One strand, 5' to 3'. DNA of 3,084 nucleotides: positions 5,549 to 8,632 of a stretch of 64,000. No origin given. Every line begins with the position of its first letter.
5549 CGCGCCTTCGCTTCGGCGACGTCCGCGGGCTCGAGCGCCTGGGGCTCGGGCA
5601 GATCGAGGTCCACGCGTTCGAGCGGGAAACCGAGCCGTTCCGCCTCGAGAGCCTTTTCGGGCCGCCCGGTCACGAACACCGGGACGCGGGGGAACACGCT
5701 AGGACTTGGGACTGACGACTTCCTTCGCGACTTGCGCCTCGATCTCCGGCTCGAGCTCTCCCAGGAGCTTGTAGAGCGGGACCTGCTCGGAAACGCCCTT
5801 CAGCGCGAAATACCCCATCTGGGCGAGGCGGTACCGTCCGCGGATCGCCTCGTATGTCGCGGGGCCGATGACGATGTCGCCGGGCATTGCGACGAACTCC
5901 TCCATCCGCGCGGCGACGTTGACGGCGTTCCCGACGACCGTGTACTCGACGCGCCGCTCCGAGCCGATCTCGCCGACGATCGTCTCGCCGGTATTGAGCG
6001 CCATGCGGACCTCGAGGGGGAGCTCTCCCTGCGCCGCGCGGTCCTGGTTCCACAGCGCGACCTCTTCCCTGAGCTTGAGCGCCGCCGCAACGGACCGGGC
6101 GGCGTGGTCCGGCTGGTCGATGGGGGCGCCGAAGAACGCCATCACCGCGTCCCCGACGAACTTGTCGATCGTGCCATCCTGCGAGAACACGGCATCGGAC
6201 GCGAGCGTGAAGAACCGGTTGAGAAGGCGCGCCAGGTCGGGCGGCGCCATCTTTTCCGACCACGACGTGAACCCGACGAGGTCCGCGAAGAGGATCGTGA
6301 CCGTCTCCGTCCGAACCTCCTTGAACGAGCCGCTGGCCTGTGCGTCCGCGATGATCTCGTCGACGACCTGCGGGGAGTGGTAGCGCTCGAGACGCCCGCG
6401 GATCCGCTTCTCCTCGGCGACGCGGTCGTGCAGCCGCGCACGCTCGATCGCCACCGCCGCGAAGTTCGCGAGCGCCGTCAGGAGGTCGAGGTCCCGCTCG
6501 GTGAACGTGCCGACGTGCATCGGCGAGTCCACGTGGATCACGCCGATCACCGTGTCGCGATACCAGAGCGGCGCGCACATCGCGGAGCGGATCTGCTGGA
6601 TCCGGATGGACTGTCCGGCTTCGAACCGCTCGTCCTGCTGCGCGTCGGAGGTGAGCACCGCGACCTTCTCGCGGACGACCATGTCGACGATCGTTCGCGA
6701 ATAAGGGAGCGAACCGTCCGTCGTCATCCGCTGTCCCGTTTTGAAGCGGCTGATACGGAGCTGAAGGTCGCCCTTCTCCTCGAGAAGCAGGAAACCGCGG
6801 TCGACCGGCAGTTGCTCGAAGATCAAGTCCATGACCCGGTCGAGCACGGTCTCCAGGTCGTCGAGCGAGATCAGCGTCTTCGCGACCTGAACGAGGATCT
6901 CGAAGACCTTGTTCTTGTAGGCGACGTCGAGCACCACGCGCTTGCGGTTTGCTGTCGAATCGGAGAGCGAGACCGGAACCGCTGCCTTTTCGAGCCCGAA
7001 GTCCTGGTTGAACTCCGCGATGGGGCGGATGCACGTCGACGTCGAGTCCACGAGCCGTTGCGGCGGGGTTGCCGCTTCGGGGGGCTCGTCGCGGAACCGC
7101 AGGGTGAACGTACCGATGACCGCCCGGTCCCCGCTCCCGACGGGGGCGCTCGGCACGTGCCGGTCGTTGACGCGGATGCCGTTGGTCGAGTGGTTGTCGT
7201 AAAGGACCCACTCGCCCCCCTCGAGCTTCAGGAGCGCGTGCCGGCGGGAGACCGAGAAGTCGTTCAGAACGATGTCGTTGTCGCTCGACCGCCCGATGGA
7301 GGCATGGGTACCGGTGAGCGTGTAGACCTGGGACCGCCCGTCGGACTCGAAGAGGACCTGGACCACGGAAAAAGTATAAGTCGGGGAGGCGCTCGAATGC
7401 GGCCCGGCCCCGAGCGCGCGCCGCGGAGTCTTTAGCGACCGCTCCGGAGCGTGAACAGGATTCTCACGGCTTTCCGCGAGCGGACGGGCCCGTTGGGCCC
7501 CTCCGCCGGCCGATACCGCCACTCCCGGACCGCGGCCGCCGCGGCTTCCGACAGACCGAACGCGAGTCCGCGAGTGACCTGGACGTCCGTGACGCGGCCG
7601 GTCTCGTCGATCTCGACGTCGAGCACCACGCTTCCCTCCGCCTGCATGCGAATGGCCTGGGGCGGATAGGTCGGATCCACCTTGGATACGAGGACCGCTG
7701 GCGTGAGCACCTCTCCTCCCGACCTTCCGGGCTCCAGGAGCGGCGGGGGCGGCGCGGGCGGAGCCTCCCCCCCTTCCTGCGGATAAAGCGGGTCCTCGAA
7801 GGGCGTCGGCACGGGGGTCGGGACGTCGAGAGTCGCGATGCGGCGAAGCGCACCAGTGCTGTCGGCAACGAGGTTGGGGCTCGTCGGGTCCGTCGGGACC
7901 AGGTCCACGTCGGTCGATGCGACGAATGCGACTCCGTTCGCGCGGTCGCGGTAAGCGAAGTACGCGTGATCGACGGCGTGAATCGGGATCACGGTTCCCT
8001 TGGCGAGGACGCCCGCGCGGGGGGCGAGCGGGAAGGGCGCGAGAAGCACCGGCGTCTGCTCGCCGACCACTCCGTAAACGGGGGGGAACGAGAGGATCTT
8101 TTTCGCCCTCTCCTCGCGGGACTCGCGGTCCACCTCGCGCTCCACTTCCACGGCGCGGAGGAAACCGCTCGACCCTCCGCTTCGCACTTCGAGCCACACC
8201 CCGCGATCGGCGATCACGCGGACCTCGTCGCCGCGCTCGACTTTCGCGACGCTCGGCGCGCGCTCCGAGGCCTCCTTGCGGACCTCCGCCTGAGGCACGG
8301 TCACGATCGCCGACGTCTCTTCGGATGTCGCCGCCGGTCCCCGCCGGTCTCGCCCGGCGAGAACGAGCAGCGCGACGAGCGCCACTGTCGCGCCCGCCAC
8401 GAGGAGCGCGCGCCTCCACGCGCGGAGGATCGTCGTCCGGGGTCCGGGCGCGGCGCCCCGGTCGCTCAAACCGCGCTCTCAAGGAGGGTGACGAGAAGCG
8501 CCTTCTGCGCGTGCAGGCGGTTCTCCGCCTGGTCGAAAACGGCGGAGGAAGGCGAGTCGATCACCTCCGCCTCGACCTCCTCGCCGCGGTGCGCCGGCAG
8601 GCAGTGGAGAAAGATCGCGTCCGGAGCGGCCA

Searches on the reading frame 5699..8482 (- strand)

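Call 81: search_protein_families(library=pfam, max_evalue=0.0001, proteins=[window:5699-8482:-])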
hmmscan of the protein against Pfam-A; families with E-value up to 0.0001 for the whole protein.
window:5699-8482:- (927 aa): 6 families
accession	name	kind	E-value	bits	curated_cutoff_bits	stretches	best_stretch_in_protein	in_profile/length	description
PF00211.25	Guanylate_cyc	-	1.4e-24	87.1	21.9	1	724-904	5-179/183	Adenylate and Guanylate cyclase catalytic domain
PF01590.32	GAF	-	3.7e-18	66.8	22.4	1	542-679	1-133/133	GAF domain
PF00498.31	FHA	-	7.7e-17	61.9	20.7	1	395-457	2-67/67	FHA domain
PF13185.12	GAF_2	-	1.3e-16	61.5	28.6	1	542-680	3-136/136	GAF domain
PF16697.10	Yop-YscD_cpl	-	2.4e-15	57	33.2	1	383-466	8-93/94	Inner membrane component of T3SS, cytoplasmic domain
PF13492.12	GAF_3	-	2.9e-11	44.3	27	1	542-681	1-129/129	GAF domain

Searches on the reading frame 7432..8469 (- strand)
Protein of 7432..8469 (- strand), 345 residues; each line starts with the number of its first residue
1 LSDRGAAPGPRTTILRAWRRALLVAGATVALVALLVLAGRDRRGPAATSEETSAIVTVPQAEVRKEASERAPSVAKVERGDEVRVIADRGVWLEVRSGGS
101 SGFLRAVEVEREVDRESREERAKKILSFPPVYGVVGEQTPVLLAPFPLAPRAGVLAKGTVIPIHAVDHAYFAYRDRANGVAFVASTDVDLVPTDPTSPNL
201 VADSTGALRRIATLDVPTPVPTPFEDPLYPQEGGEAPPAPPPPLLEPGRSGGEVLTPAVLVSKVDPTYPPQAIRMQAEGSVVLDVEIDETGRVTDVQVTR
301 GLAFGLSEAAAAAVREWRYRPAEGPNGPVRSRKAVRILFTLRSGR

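Call 81: search_protein_families(library=pfam, max_evalue=0.0001, proteins=[window:7432-8469:-])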
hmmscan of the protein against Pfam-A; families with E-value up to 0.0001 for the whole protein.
window:7432-8469:- (345 aa): 2 families
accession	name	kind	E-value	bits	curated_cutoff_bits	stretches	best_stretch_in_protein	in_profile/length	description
PF03544.19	TonB_C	-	6.6e-17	62.2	24.6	1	266-341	3-79/79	Gram-negative bacterial TonB protein C-terminal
PF08239.17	SH3_3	-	5.8e-06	26.8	27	1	62-105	4-49/54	Bacterial SH3 domain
